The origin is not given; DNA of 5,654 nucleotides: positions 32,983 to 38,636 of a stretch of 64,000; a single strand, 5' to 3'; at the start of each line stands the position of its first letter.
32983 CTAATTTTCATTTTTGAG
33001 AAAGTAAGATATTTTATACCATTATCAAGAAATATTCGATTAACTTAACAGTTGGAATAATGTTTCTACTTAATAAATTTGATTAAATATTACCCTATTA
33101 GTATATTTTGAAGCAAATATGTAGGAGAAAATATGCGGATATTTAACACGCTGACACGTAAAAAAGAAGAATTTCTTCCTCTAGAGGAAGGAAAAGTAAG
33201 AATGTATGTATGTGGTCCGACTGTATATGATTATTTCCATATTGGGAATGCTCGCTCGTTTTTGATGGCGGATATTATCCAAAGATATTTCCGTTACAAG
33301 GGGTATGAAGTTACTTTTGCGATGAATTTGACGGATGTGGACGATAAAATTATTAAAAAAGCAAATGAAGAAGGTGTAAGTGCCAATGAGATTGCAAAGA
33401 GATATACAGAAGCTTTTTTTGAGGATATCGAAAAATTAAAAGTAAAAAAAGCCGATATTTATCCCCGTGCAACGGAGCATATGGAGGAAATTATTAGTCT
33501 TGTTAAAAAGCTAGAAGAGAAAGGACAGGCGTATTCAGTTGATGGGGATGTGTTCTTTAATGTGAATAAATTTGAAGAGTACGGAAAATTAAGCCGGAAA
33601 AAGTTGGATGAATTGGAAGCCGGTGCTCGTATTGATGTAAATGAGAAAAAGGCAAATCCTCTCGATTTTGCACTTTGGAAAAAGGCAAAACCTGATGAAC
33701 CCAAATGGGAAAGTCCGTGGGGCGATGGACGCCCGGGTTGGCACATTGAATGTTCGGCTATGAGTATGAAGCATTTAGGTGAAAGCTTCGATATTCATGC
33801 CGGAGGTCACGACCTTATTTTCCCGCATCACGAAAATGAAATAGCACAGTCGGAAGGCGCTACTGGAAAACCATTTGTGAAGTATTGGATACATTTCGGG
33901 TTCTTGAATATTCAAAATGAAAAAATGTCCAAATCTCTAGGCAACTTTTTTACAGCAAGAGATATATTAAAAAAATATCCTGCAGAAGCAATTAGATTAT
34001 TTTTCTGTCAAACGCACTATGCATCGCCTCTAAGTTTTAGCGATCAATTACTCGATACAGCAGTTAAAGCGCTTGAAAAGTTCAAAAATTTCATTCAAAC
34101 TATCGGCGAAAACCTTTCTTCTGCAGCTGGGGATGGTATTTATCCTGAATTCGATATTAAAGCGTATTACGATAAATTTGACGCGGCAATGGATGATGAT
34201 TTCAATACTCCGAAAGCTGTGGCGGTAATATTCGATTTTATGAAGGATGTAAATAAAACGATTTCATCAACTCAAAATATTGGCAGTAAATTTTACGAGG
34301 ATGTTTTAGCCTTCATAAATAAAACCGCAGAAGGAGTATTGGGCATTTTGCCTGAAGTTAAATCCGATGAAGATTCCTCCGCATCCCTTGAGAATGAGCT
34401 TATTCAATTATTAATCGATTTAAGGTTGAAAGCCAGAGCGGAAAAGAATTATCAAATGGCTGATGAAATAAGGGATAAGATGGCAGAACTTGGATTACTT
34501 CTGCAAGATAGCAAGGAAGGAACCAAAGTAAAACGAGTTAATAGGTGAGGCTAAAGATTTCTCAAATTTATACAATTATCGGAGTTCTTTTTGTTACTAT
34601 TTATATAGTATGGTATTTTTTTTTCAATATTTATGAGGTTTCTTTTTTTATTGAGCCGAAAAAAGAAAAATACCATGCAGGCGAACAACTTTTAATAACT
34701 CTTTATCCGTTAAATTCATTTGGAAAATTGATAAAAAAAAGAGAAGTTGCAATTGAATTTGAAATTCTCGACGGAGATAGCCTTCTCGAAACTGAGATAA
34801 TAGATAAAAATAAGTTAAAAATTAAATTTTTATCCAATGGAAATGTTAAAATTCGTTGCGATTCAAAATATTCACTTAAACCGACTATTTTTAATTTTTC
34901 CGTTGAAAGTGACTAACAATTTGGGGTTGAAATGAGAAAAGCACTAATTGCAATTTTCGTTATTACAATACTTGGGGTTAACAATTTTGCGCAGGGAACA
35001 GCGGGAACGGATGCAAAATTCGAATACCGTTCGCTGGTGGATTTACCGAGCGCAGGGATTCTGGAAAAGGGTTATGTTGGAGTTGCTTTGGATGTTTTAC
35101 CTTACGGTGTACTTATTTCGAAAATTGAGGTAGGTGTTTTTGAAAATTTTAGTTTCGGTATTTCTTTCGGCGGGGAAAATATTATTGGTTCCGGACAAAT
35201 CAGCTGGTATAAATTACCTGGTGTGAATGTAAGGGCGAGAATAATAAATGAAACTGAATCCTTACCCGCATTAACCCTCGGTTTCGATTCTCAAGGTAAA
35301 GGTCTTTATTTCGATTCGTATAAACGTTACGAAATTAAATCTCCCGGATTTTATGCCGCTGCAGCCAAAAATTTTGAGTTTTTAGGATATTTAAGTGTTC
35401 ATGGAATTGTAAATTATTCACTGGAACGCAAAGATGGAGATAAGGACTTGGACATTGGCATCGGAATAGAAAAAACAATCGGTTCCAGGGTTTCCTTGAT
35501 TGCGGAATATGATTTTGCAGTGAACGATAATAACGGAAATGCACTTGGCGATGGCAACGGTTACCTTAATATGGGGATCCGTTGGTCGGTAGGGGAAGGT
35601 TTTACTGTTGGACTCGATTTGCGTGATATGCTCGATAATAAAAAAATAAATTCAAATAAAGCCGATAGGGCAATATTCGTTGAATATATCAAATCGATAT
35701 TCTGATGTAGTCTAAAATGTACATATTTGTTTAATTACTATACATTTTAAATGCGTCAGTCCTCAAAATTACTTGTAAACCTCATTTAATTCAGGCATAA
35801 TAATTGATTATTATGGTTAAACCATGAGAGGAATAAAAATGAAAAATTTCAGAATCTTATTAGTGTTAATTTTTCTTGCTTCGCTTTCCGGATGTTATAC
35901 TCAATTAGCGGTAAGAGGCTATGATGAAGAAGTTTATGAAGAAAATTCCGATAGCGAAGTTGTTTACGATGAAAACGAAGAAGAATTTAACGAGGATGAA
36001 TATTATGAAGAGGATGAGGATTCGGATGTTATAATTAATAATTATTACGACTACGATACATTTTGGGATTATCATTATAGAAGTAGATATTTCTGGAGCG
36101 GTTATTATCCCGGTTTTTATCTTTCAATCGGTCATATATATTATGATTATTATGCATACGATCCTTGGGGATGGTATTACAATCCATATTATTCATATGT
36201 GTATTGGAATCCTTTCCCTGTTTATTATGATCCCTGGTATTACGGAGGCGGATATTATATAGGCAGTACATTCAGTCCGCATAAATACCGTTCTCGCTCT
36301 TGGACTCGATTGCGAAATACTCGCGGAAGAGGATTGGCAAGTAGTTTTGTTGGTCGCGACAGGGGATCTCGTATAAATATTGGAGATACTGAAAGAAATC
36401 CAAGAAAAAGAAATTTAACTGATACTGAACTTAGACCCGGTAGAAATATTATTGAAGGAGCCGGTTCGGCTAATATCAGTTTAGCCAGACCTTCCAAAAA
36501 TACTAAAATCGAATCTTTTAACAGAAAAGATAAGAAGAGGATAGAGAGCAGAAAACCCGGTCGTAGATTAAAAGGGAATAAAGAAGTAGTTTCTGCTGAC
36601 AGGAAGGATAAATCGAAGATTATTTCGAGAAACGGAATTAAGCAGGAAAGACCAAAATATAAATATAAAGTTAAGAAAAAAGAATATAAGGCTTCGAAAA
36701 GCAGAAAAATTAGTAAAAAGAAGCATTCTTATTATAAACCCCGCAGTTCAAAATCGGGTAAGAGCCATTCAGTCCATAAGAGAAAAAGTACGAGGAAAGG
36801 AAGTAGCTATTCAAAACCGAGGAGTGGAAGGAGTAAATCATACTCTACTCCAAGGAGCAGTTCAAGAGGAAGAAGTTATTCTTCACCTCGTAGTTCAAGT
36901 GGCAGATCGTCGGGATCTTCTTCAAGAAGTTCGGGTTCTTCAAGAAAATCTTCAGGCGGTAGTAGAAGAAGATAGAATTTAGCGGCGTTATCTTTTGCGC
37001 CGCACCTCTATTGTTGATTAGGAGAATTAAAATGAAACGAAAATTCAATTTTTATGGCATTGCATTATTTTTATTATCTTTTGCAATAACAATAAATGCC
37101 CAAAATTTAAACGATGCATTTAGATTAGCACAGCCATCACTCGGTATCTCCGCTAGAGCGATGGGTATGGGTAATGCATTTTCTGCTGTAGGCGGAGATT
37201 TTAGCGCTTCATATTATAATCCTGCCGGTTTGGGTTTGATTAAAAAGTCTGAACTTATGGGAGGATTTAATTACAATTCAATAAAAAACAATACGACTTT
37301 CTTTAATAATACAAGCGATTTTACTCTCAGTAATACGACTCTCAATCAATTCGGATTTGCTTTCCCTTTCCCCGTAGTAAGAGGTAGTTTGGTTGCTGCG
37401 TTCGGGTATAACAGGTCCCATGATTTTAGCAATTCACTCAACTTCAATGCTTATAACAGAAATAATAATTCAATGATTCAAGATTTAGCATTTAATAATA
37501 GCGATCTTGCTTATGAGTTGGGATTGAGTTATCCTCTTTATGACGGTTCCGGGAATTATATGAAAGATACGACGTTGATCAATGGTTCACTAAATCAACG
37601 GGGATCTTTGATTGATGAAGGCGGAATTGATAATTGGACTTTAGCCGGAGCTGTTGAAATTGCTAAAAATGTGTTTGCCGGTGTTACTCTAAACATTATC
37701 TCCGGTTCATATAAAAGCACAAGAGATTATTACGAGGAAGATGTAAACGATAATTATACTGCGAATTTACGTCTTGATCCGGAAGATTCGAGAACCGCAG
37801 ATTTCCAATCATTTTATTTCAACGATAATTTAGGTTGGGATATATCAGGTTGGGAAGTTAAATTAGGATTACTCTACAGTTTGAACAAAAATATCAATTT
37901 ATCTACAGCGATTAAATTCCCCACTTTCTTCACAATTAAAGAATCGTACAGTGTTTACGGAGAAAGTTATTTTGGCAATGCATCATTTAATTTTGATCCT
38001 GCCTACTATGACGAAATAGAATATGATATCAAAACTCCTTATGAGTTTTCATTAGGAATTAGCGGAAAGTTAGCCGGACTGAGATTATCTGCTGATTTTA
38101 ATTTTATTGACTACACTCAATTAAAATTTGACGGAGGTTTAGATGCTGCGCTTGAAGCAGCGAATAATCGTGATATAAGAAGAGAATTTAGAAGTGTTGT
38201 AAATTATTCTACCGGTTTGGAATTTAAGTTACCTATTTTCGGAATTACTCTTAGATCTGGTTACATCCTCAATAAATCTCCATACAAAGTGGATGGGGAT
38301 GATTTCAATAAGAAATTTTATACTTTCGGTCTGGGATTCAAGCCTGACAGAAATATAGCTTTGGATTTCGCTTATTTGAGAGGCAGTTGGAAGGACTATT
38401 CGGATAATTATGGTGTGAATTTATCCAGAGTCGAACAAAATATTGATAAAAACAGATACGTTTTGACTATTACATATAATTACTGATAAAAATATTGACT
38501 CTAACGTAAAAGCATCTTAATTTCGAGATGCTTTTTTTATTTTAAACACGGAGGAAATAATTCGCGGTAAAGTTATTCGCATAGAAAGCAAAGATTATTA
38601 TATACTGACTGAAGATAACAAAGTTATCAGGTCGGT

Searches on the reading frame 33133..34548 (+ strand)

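Call 9: search_protein_families(library=pfam, proteins=[window:33133-34548:+], max_evalue=0.001)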
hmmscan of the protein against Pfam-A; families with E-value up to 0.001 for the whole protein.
window:33133-34548:+ (471 aa): 5 families
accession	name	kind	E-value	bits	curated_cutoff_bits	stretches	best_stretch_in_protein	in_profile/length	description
PF01406.26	tRNA-synt_1e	-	1e-133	445.8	27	1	15-311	3-300/301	tRNA synthetases class I (C) catalytic domain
PF09334.17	tRNA-synt_1g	-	5.5e-21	75.2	20.1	2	33-145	12-125/391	tRNA synthetases class I (M)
PF09190.17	DALR_2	-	4.2e-13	50.1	22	1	348-406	1-56/57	DALR domain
PF00133.28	tRNA-synt_1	-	3.8e-11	42.8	22.7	1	219-301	329-412/414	tRNA synthetases class I (I, L, M and V)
PF01921.24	tRNA-synt_1f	-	5.8e-09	35.8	27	1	259-320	276-338/360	tRNA synthetases class I (K)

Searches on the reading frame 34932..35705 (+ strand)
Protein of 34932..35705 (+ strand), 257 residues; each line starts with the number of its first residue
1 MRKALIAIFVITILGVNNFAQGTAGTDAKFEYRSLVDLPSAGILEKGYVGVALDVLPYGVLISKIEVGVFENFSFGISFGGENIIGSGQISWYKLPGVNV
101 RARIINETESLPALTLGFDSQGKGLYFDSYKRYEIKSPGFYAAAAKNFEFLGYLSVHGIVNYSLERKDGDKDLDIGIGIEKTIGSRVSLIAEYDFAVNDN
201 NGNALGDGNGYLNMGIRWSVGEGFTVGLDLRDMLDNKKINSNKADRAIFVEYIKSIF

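Call 9: search_protein_families(library=pfam, proteins=[window:34932-35705:+], max_evalue=0.001)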
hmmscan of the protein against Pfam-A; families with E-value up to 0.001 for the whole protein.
window:34932-35705:+ (257 aa): 0 families

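Call 22: search_protein_families(library=ncbifam, proteins=[window:34932-35705:+], max_evalue=0.001)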
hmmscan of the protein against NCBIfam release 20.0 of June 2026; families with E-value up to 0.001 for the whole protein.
window:34932-35705:+ (257 aa): 1 family
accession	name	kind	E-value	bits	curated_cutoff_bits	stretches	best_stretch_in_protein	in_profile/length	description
NF050140.1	CLIBASIA_05150_VF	equivalog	0.0009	18.8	220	0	169-204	163-198/216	CLIBASIA_05150 family virulence factor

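Call 69: search_protein_families(library=pfam, proteins=[window:34932-35705:+], max_evalue=1)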
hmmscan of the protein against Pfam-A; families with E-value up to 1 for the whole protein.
window:34932-35705:+ (257 aa): 2 families
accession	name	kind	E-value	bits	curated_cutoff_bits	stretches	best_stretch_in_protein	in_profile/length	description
PF06082.17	YjbH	-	0.043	13.1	24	1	35-127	10-108/658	Exopolysaccharide biosynthesis protein YbjH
PF19089.6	DUF5777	-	0.094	12.4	23.1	1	161-221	147-205/247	Membrane bound beta barrel domain (DUF5777)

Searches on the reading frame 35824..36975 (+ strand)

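Call 9: search_protein_families(library=pfam, proteins=[window:35824-36975:+], max_evalue=0.001)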
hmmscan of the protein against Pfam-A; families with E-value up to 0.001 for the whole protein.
window:35824-36975:+ (383 aa): 0 families

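Call 22: search_protein_families(library=ncbifam, proteins=[window:35824-36975:+], max_evalue=0.001)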
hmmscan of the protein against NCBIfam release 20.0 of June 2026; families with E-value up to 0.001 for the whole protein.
window:35824-36975:+ (383 aa): 0 families

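Call 69: search_protein_families(library=pfam, proteins=[window:35824-36975:+], max_evalue=1)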
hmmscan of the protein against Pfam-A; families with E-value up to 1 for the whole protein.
window:35824-36975:+ (383 aa): 1 family
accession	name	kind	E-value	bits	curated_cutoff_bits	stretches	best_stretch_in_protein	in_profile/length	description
PF13683.12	rve_3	-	0.043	14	26.5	1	218-250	8-40/67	Integrase core domain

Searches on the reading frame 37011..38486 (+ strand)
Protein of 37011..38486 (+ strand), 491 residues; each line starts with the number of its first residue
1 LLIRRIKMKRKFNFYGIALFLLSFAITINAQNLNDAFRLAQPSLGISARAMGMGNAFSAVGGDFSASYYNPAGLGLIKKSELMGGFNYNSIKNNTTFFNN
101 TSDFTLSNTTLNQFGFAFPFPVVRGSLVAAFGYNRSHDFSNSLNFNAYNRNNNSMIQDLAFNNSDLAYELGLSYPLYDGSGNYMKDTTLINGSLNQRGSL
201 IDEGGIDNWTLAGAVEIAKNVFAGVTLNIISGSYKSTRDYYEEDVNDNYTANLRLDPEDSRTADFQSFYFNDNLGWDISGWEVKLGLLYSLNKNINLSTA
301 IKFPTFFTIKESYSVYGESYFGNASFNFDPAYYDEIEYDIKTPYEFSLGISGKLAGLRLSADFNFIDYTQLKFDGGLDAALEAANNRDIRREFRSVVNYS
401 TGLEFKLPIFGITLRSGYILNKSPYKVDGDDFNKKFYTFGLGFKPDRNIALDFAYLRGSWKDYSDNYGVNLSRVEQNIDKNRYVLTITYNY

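Call 9: search_protein_families(library=pfam, proteins=[window:37011-38486:+], max_evalue=0.001)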
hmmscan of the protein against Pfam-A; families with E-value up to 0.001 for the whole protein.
window:37011-38486:+ (491 aa): 1 family
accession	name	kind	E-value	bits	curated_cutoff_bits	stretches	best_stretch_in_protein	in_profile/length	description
PF03349.22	Toluene_X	-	2e-09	36.9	29.7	2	280-491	202-419/421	Outer membrane protein transport protein (OMPP1/FadL/TodX)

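Call 22: search_protein_families(library=ncbifam, proteins=[window:37011-38486:+], max_evalue=0.001)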
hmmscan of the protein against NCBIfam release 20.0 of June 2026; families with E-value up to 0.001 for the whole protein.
window:37011-38486:+ (491 aa): 3 families
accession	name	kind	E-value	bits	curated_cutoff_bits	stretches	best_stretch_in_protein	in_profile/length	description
NF053685.1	BamG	equivalog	1.1e-13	51.1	250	1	149-451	75-358/397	BamG family beta-barrel-assembly machinery protein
NF033709.1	PorV_fam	subfamily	7.9e-13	48.7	90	2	333-461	186-311/326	PorV/PorQ family protein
NF052325.1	PorVQ2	equivalog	2.5e-08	33.2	325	1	43-80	31-68/354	putative type IX sorting system protein PorV2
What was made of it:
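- On PorU2 (NF052324): There is only a 33-bit N-terminal hit, in the unrelated upstream ORF 37011-38486 (call 22).
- Closest known: PorV/PorQ. Different: A different window ORF (37011-38486) is the one with weak PorV/PorQ/BamG similarity (call 22).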

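Call 62: search_solved_structures(query=window:37011-38483:+, max_evalue=1)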
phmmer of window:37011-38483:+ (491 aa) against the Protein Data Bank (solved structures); distinct sequences matched with E-value up to 1: 1.
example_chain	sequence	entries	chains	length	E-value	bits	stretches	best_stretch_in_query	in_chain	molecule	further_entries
6a55_A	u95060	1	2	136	0.39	13.1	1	50-134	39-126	Novel protein with potential Cupin domain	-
